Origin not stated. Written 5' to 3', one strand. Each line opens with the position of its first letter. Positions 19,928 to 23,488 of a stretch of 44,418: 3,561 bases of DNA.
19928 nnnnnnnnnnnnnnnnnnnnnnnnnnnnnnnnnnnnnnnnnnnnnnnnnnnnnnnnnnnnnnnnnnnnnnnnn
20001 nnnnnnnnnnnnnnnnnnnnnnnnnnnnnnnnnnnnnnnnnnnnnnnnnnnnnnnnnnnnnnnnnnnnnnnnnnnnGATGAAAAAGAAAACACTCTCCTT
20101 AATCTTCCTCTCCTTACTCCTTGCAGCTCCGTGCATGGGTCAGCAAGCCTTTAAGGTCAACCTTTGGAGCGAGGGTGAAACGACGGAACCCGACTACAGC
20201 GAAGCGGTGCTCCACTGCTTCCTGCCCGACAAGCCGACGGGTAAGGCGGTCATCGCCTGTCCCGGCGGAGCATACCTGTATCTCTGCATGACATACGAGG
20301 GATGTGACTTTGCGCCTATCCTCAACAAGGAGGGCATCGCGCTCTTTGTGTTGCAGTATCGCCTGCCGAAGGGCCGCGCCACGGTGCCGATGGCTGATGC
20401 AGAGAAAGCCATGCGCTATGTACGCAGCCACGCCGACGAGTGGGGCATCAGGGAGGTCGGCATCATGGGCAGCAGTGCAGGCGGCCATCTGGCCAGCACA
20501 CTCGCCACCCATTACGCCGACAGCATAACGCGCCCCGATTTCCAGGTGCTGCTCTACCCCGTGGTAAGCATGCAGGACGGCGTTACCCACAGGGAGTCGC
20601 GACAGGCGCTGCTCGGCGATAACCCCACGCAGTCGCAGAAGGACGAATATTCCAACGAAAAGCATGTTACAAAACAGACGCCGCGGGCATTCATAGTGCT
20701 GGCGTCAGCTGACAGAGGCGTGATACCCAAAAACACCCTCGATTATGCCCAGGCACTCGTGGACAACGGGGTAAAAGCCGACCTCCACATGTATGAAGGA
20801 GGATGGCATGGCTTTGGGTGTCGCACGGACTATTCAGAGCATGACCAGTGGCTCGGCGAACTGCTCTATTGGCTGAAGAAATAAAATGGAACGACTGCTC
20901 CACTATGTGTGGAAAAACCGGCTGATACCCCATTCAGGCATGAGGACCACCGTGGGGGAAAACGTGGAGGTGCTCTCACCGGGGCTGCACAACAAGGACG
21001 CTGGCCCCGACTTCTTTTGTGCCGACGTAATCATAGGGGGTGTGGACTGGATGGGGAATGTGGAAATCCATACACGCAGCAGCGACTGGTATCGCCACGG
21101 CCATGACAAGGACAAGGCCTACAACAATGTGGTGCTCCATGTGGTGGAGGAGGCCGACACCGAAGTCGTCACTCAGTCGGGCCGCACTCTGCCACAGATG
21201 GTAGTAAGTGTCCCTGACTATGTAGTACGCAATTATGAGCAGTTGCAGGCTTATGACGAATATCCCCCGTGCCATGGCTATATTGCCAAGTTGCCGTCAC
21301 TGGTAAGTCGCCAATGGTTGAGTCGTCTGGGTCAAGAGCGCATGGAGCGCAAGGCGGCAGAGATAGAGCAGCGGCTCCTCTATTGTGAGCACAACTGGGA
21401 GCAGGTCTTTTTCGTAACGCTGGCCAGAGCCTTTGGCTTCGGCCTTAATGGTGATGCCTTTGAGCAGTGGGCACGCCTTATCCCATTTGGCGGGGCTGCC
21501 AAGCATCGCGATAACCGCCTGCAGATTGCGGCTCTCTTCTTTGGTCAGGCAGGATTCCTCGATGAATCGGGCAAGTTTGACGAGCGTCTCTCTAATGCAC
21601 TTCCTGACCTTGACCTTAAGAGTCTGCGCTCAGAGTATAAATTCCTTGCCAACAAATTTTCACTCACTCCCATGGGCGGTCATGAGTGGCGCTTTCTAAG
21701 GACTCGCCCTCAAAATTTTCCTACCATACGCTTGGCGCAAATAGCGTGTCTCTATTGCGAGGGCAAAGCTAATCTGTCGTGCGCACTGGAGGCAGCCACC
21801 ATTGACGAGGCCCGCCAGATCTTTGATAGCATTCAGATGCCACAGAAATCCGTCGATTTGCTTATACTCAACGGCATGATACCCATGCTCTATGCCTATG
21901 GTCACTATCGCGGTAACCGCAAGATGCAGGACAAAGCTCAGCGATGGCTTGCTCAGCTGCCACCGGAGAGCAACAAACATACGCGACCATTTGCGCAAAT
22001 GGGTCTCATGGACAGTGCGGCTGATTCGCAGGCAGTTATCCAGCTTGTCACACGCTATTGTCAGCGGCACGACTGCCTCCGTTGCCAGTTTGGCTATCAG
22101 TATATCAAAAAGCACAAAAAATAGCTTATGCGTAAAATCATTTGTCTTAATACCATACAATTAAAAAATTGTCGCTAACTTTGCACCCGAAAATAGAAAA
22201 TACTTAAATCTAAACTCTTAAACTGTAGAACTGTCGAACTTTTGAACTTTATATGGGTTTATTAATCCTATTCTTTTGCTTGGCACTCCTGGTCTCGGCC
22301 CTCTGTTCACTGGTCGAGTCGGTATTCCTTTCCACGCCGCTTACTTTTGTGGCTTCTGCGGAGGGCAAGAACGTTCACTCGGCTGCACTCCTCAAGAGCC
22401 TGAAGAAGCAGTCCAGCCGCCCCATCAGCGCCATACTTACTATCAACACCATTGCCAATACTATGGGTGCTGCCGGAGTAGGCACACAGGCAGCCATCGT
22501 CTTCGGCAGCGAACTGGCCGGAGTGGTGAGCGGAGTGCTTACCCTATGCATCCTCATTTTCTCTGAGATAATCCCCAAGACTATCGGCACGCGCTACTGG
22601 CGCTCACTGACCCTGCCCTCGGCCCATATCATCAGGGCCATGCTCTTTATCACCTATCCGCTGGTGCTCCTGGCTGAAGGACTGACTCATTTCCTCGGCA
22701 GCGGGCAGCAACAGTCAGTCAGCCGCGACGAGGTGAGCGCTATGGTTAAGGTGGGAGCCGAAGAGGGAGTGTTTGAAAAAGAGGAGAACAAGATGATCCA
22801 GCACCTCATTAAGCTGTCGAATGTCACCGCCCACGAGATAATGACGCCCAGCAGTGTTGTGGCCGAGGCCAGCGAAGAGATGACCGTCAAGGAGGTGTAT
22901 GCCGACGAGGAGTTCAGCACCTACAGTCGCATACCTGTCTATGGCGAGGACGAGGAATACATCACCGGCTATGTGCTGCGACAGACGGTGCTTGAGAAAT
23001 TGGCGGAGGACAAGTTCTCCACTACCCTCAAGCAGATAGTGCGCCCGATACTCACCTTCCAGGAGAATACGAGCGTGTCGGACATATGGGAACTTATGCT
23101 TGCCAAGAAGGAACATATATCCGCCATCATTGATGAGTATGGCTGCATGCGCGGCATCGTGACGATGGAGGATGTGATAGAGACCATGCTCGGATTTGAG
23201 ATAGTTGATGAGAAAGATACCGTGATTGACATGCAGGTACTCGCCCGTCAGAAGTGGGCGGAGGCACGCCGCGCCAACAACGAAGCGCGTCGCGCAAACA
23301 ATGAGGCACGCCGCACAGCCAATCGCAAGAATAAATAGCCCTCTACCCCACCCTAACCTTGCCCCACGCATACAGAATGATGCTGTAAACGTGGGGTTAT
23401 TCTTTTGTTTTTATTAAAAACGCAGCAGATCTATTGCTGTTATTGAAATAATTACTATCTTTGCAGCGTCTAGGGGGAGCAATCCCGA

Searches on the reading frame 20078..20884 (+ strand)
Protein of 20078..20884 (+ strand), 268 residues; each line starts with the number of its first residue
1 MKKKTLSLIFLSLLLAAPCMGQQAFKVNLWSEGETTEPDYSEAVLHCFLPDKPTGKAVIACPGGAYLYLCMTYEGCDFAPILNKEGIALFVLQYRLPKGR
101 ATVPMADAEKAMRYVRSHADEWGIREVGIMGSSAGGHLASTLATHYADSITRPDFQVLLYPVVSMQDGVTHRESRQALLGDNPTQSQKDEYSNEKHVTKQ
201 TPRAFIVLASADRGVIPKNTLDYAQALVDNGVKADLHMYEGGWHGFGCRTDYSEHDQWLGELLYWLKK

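Call 50: search_protein_families(library=ncbifam, proteins=[window:20078-20884:+])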
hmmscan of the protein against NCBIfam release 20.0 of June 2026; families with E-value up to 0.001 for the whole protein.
window:20078-20884:+ (268 aa): 9 families
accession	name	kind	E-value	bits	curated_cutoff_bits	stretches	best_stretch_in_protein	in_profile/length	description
NF042968.1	AcxylEst_AxeA1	equivalog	6.6e-75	252.2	700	1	39-267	32-265/459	acetylxylan esterase AxeA1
NF041902.1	pecacetest_PaeX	equivalog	4.2e-55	187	550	1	46-251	66-288/318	pectin acetylesterase PaeX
NF052620.1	AryltfaseLP1002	equivalog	9.2e-24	84.2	300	1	56-249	33-236/265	lp_1002 family arylesterase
NF058653.1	LipP1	equivalog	1.3e-14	53.8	350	1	83-248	99-281/300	LipP1 family hormone-sensitive lipase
NF033149.0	CHL_hydrolase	equivalog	1.7e-08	33.8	500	1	79-165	99-189/310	chloramphenicol hydrolase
NF058650.1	GCSAG_HSLs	subfamily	2.9e-08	33.6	410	0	194-256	239-299/314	GCSAG motif subfamily hormone-sensitive lipase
NF052352.1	TriaclglyLipLipYMycb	equivalog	6.4e-08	32.1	450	1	49-168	182-301/397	triacylglycerol lipase LipY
NF058649.1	GTSAG_HSLs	subfamily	1.3e-06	28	380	1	83-263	117-305/312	GTSAG motif subfamily hormone-sensitive lipase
NF007547.0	PRK10162.1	equivalog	4.8e-06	25.7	389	1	83-212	112-262/321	acetyl esterase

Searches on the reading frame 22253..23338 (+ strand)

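Call 50: search_protein_families(library=ncbifam, proteins=[window:22253-23338:+])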
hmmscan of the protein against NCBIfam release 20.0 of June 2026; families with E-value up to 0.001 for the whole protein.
window:22253-23338:+ (361 aa): 7 families
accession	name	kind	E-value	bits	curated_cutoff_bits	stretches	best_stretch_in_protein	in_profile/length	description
TIGR03520.1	GldE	subfamily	3.8e-34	118.5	376.05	1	9-323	2-320/408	gliding motility-associated protein GldE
NF008604.1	PRK11573.1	equivalog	4.7e-24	85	475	1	4-314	9-327/428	hypothetical protein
NF052568.1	PolamExpPaeASal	equivalog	3.8e-23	82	500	1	93-322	105-342/424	polyamine export protein PaeA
NF011675.0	PRK15094.1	equivalog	7.9e-20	71.3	379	1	155-336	31-213/292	CNNM family magnesium/cobalt transport protein CorC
NF011440.0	PRK14869.1-2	equivalog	0.0002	20.1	746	1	266-313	77-124/541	putative manganese-dependent inorganic diphosphatase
NF011443.0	PRK14869.1-5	equivalog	0.00059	18.4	335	0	265-313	78-126/546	putative manganese-dependent inorganic diphosphatase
NF038279.1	TF_CBS_SpxR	exception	0.00062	18.6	600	0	187-257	245-312/427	CBS-HotDog domain-containing transcription factor SpxR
